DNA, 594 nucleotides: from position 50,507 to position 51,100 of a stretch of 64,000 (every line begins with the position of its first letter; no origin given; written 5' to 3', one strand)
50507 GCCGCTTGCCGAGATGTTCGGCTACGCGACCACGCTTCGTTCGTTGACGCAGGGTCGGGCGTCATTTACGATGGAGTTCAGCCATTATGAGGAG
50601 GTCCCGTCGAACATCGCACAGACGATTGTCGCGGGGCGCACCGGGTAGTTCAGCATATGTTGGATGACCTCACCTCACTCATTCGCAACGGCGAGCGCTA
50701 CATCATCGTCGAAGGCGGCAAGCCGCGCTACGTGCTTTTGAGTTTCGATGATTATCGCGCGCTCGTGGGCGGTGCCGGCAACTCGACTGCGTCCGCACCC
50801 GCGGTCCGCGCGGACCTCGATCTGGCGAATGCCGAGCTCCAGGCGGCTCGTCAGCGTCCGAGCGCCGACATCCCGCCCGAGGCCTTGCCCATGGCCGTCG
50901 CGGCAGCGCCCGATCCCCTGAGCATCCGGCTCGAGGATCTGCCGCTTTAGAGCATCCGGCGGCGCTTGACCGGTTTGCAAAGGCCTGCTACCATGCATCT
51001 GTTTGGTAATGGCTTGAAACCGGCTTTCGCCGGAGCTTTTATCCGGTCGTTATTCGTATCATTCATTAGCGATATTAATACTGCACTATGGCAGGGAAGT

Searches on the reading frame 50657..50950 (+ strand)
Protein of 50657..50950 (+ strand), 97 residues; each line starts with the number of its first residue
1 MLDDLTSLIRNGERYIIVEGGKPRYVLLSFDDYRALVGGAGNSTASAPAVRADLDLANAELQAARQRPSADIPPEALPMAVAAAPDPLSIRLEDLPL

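Call 4: search_protein_families(library=pfam, proteins=[window:50657-50950:+], max_evalue=1)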
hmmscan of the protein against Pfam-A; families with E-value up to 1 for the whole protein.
window:50657-50950:+ (97 aa): 3 families
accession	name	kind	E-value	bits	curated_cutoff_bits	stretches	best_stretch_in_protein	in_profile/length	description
PF02604.26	PhdYeFM_antitox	-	0.00016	21.8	29.8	1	10-54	22-64/74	Antitoxin Phd_YefM, type II toxin-antitoxin system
PF19522.4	DUF6052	-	0.061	14.1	25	1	33-64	19-48/61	Family of unknown function (DUF6052)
PF21517.3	HTH_Tnp_Tc3_2_like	-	0.13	12.8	27.2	1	34-56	4-26/40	Transposable element Tc3 transposase, HTH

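Call 46: search_protein_families(library=ncbifam, proteins=[window:50657-50950:+], max_evalue=0.1)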
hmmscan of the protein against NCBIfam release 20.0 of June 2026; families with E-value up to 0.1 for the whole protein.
window:50657-50950:+ (97 aa): 0 families

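Call 62: search_protein_families(library=phrogs, proteins=[window:50657-50950:+], max_evalue=0.1)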
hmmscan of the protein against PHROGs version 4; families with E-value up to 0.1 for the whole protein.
window:50657-50950:+ (97 aa): 0 families

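Call 63: search_protein_families(library=padloc, proteins=[window:50657-50950:+], max_evalue=0.1)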
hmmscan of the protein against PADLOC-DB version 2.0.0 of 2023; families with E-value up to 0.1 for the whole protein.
window:50657-50950:+ (97 aa): 0 families
